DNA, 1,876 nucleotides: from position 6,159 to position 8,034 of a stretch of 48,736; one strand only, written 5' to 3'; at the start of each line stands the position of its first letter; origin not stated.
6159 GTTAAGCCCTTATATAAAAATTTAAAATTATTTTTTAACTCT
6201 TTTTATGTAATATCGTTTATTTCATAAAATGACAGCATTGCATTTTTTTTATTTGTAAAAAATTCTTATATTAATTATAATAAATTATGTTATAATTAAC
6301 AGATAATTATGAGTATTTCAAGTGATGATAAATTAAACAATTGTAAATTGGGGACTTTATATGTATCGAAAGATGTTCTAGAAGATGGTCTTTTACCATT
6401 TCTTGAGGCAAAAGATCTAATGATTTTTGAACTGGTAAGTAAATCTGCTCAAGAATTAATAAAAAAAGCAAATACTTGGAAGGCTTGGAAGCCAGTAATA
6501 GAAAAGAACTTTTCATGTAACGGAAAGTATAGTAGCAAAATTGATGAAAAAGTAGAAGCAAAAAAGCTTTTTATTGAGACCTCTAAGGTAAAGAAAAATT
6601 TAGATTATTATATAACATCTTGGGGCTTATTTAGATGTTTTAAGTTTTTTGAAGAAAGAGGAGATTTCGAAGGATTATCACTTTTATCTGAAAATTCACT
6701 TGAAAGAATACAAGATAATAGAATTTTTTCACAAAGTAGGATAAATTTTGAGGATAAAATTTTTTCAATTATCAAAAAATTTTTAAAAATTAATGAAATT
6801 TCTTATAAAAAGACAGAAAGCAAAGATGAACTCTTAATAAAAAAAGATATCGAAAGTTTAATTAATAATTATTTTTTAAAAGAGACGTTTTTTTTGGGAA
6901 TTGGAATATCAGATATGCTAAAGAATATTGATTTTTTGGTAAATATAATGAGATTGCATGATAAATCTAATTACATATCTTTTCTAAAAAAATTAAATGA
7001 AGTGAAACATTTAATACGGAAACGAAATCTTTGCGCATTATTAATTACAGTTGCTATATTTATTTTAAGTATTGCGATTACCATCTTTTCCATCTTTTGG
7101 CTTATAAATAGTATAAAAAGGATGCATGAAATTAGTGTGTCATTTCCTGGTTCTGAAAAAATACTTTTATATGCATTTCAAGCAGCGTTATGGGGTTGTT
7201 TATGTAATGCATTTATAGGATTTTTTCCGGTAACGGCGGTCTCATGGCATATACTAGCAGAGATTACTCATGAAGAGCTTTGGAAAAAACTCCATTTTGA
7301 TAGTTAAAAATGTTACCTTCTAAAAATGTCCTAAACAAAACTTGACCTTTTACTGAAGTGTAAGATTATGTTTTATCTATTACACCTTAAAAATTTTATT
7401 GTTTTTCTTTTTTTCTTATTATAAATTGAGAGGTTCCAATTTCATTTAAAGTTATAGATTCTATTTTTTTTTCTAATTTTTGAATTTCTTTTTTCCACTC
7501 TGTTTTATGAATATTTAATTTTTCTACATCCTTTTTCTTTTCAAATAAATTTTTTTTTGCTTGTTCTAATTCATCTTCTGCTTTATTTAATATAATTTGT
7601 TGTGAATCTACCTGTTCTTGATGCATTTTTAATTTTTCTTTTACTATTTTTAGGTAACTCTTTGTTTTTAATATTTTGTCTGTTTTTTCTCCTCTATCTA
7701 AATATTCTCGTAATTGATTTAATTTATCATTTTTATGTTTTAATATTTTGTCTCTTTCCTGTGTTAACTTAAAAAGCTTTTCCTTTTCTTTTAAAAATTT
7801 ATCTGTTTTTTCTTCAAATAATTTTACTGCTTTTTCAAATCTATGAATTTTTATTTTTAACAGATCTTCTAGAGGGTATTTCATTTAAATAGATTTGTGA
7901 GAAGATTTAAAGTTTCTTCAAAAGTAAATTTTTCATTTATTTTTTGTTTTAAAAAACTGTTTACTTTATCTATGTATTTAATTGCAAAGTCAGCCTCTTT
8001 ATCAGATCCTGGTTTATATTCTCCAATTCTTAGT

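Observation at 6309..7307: F-box-like protein with an Inc-type bilobed anchor inserted inside the conserved T3SS operon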

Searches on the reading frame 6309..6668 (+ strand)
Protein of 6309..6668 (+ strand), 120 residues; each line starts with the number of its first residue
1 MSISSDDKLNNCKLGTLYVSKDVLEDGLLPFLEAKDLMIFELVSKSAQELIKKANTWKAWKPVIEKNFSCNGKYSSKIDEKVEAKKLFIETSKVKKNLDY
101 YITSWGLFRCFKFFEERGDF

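Call 19: search_solved_structures(query=window:6309-6668:+, max_evalue=10, show_alignments=3)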
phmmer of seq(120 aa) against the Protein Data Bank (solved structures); distinct sequences matched with E-value up to 10: 0.
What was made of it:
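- No PDB sequence hit was found at E <= 10 (call 19).
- Tried and rejected: PDB sequence search of aa 1-120 found nothing at E <= 10 (call 19).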

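Call 42: search_protein_families(library=pfam, alignment_id=A1, max_evalue=1)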
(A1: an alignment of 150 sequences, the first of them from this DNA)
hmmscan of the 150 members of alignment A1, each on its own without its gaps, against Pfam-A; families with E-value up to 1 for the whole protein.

A. member 1, seq(120 aa): 1 family
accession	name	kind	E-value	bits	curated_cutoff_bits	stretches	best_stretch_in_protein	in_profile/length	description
PF00646.38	F-box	-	0.029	14.8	20.5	1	31-58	15-42/43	F-box domain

B. families by the number of members that match (of 150 scanned): 75 families (the first 25 are shown)
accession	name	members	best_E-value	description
PF07262.16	CdiI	1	0.00062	CDI immunity protein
PF18001.7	Il13Ra_Ig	1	0.00065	Interleukin-13 receptor subunit alpha Ig-like domain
PF13010.11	pRN1_helical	1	0.0025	Primase helical domain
PF09149.16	DUF1935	1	0.003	Domain of unknown function (DUF1935)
PF25603.1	SPT23_MGA2_DBD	1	0.0063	SPT23/MGA2 DNA-binding domain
PF19791.4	DUF6275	1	0.0064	Family of unknown function (DUF6275)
PF20092.4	DUF6483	1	0.014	Family of unknown function (DUF6483)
PF21035.3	CCDC138_C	1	0.019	Coiled-coil domain-containing protein 138, C-terminal domain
PF15914.10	FAM193_C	1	0.024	FAM193 family C-terminal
PF03980.19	Nnf1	1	0.027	Nnf1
PF00646.38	F-box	1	0.029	F-box domain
PF13798.11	PCYCGC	1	0.03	Protein of unknown function with PCYCGC motif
PF16301.11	DUF4943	1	0.032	Domain of unknown function (DUF4943)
PF24000.1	DUF7316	1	0.032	Family of unknown function (DUF7316)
PF25359.1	PH_met_RdRP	1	0.034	Metazoan RdRP associated PH-like domain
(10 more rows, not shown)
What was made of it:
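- On F-box domain (Pfam PF00646 / PF12937): However, 10 hits to other families among the shuffles had E <= 0.029, the E-value of the real hit (call 42).
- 10 hits to unrelated families among 149 shuffles were as good or better, so a blind hit of this strength occurs in about 7% of random sequences (call 42).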

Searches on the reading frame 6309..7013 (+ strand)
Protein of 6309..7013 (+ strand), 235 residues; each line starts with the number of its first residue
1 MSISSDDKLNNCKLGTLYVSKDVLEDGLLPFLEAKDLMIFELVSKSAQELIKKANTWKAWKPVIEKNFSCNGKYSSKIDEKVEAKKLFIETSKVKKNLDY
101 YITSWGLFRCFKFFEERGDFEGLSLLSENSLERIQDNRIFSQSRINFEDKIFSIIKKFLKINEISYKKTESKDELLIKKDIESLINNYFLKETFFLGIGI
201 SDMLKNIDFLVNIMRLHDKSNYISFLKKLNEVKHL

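Call 50: predict_structure(protein=window:6309-7013:+)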
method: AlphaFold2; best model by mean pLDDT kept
length: 235 residues; sequences in the alignment: 1
mean_pLDDT: 39.2   pTM: 0.36
mean pLDDT of the five models: 39.2, 37.5, 35.7, 33.4, 32.2
residues with pLDDT >= 90: 0; 70-90: 1; 50-70: 41; < 50: 193
segments of 3 or more residues with pLDDT < 50: 1-95, 139-145, 154-156, 158-235
pLDDT, mean of each block of 10 residues (from residue 1): 30 33 37 29 30 31 30 29 37 48 53 61 52 55 45 48 34 40 40 33 37 34 39 31
secondary structure, 60 per line:
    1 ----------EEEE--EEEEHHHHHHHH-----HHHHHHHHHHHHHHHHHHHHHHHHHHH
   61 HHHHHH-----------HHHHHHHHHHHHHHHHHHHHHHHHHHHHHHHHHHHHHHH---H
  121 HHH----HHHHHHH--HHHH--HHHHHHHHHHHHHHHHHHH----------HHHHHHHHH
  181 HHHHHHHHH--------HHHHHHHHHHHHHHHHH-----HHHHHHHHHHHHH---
elements in order: E11-14 E17-20 H21-28 H34-66 H78-116 H120-123 H128-134 H137-140 H143-161 H172-189 H198-214 H220-232

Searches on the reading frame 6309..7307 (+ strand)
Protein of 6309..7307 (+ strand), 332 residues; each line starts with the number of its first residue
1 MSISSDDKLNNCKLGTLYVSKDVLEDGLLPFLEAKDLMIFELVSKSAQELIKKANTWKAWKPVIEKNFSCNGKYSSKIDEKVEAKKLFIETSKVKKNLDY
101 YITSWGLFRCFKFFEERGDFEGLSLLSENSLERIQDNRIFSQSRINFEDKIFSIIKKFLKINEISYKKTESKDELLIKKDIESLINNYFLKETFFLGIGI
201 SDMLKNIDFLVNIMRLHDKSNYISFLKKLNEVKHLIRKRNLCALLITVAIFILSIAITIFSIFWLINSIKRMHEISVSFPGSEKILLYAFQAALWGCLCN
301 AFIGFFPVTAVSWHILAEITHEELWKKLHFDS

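Call 4: search_protein_families(library=pfam, proteins=[window:6309-7307:+], max_evalue=1)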
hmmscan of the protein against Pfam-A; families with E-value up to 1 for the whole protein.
window:6309-7307:+ (332 aa): 2 families
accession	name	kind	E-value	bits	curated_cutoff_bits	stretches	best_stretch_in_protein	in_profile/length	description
PF00646.38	F-box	-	0.078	13.4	20.5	1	31-58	15-42/43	F-box domain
PF11712.13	Vma12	-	0.089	13.2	25.5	1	238-272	68-102/137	Endoplasmic reticulum-based factor for assembly of V-ATPase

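Call 5: search_protein_families(library=ncbifam, proteins=[window:6309-7307:+], max_evalue=1)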
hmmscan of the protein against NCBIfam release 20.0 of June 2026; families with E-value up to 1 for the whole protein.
window:6309-7307:+ (332 aa): 0 families

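Call 6: find_homologous_proteins(query=window:6309-7307:+, max_evalue=10)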
Query window:6309-7307:+ (332 aa): 1 proteins with E <= 10 among 3403 candidates.
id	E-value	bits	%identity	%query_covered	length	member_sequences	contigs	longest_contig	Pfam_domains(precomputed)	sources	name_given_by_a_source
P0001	1.5e-212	723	100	100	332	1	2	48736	-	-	-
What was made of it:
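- Tried and rejected: The word-indexed search of 5.8 billion proteins returned only the protein itself (call 6).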

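Call 15: search_protein_representatives(protein=window:6309-7307:+)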
Query: 332 residues. Proteins with E-value up to 0.001 (for the whole library): 2; up to 1e-10: 1; up to 1e-30: 1. The best 2 are listed.
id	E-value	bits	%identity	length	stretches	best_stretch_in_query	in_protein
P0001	4.9e-213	722.7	100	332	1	1-332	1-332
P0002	6.5e-04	35.6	33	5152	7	99-165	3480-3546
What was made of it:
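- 6309..7307 (+): orf332: orphan protein-coding gene of 332 aa. It has an all-helical N-terminal part of about 235 aa and a C-terminal helical hairpin. No homologue in two exhaustive protein searches (calls 6, 15).
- The protein has no relatives in any bacterium, whereas housekeeping membrane proteins are usually conserved (calls 6, 15).
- Tried and rejected: The exhaustive phmmer search of 1.84 billion representatives returned itself plus P0002 (call 15).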

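Call 16: predict_structure(protein=window:6309-7307:+)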
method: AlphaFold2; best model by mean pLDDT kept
length: 332 residues; sequences in the alignment: 1
mean_pLDDT: 44.4   pTM: 0.28
mean pLDDT of the five models: 44.4, 42.6, 41.4, 40.4, 34.4
residues with pLDDT >= 90: 0; 70-90: 40; 50-70: 51; < 50: 241
segments of 3 or more residues with pLDDT < 50: 1-220, 222-226, 228-233, 330-332
pLDDT, mean of each block of 10 residues (from residue 1): 27 28 35 32 32 34 33 28 24 31 42 44 44 39 35 39 35 39 37 34 41 44 48 47 62 75 79 68 71 73 60 54 49 37
secondary structure, 60 per line:
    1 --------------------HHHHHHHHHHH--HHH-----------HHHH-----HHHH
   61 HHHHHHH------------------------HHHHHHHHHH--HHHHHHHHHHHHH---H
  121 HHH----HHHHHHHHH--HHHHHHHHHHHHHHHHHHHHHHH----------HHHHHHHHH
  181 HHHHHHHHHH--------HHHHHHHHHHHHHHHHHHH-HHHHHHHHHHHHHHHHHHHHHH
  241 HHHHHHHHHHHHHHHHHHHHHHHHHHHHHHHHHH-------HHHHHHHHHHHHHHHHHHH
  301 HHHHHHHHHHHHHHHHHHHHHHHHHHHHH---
elements in order: H21-31 H48-51 H57-67 H92-101 H104-116 H120-123 H128-136 H139-161 H172-190 H199-217 H219-274 H282-329
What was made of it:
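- On F-box domain (Pfam PF00646 / PF12937): Single-sequence AlphaFold2 models have pLDDT of about 30 over aa 1-95 (calls 16, 50).
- Structure models were unusable (calls 16, 50).
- Tried and rejected: The full-length model had pLDDT 44 and aa 1-235 had pLDDT 39 (calls 16, 50).
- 7029..7112 (+): Hydrophobic helix 1, aa 241-268 (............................). It is preceded by the positively charged flank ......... AF2 helix with pLDDT 62-79 (call 16).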

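Call 17: find_encoding_contigs(protein=window:6309-7307:+, flank=10000, max_places=6)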
Protein window:6309-7307:+ (332 aa): 5 contigs read that carry it; 2 places shown.
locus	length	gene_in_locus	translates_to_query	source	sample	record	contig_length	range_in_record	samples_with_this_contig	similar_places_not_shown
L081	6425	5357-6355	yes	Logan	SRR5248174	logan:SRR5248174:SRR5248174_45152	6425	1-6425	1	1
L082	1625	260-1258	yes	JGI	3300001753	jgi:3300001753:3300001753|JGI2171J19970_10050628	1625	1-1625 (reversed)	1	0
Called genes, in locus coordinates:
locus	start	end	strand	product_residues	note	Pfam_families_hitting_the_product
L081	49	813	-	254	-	-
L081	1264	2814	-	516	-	PF00069:Pkinase, PF07714:PK_Tyr_Ser-Thr, PF14531:Kinase-like (weak), PF03109:ABC1, PF06293:Kdo (weak)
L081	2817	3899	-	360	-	PF28396:SepQ_C, PF01052:FliMN_C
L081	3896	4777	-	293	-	-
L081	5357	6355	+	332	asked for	-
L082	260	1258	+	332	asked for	-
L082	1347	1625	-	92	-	?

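Call 39: search_protein_families(library=phrogs, proteins=[window:6309-7307:+], max_evalue=1)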
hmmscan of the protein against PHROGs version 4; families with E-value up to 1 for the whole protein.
window:6309-7307:+ (332 aa): 2 families
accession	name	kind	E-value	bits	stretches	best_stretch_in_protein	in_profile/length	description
phrog_857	-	unknown function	0.0061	16.8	1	127-274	60-198/468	-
phrog_27833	-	unknown function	0.26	12.5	1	239-259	2-22/53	-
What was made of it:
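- On Inc (chlamydial inclusion membrane) proteins: There are no homologues in the 5.8-billion and 1.84-billion sequence libraries (calls 4, 5, 6, 15, 39).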

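Call 51: search_dna_similar(query=window:6309-7307:+, collection=plasmids, mode=protein, max_evalue=0.1, max_rows=10)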
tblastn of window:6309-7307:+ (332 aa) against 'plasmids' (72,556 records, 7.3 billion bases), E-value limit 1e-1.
No match.

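Call 52: search_dna_similar(query=window:6309-7307:+, collection=phages, mode=protein, max_evalue=0.1, max_rows=10)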
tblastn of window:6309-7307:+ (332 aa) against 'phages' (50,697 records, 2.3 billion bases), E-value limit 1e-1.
No match.
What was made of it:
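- Tried and rejected: There were no tblastn hits in plasmids or phages (calls 51, 52).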

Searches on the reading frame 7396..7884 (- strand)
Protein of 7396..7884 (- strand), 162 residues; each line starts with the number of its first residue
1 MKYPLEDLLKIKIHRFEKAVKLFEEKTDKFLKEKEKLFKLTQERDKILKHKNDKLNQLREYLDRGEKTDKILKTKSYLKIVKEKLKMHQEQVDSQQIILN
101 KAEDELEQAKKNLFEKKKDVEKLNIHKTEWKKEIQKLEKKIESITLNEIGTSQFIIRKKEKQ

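Call 4: search_protein_families(library=pfam, proteins=[window:7396-7884:-], max_evalue=1)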
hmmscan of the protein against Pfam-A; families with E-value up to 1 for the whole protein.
window:7396-7884:- (162 aa): 6 families
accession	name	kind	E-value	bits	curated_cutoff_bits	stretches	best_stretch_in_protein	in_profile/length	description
PF16789.10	YscO-like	-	2.2e-37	129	27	1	2-159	3-160/161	YscO-like protein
PF02050.21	FliJ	-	0.0016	19.1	28.4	1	53-153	19-122/123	Flagellar FliJ protein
PF06818.20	Fez1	-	0.0094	16.9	34.4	1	57-151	18-113/199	Fez1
PF24099.1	RBD_DGKtheta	-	0.21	12.2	27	0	72-99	15-42/80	Diacylglycerol kinase theta, RNA-binding domain-like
PF11727.13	ISG65-75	-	0.21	11.2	25.1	1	21-115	46-143/281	Invariant surface glycoprotein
PF14346.11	DUF4398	-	0.44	11.5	27.9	0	99-123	26-51/78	Domain of unknown function (DUF4398)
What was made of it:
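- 7396..7884 (-): sctO (CdsO), overlapping sctN by 4 bp. PF16789 E 2.2e-37 (call 4).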

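Call 5: search_protein_families(library=ncbifam, proteins=[window:7396-7884:-], max_evalue=1)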
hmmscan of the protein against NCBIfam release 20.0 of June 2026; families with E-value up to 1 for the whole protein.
window:7396-7884:- (162 aa): 9 families
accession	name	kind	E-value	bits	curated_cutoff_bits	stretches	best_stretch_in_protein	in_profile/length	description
TIGR02473.1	flagell_FliJ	equivalog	9.8e-06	26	50.45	1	48-155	29-140/141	flagellar export protein FliJ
NF038350.1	taxis_HmpF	equivalog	0.00034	19.1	200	1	15-160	156-294/553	pilus motility taxis protein HmpF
TIGR02168.1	SMC_prok_B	equivalog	0.0017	16.1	567.35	1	16-145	726-853/1181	chromosome segregation protein SMC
TIGR02169.1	SMC_prok_A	equivalog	0.0059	14.3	729.4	1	13-148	371-507/1165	chromosome segregation protein SMC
NF045487.1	ASRP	equivalog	0.022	13.4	300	1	9-145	123-262/593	archaea-specific SMC-related protein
NF009344.0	PRK12705.1-1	equivalog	0.15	10.6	831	1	27-126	93-191/572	hypothetical protein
NF041378.1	XopZ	subfamily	0.32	8.9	1300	1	29-141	239-353/1292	XopZ family type III secretion system effector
NF058521.1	allophyco_ApcA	equivalog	0.45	10.4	270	0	23-60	29-63/161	allophycocyanin subunit alpha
NF041035.1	Rad50_Halo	equivalog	1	7.6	1000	0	14-139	595-722/883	DNA double-strand break repair ATPase Rad50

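Call 10: find_related_loci(query=window:7396-7884:-, collection=genome_contigs, flank=6000)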
Query window:7396-7884:- (162 aa) in genome_contigs; peptide patterns used: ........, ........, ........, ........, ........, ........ (x = any residue, [..] = any of these).
248 stretches matched a pattern, but none encodes a relative of the query by tblastn (E <= 1e-3).
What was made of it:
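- Tried and rejected: First genome scan seeded with SctO found nothing (call 10).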
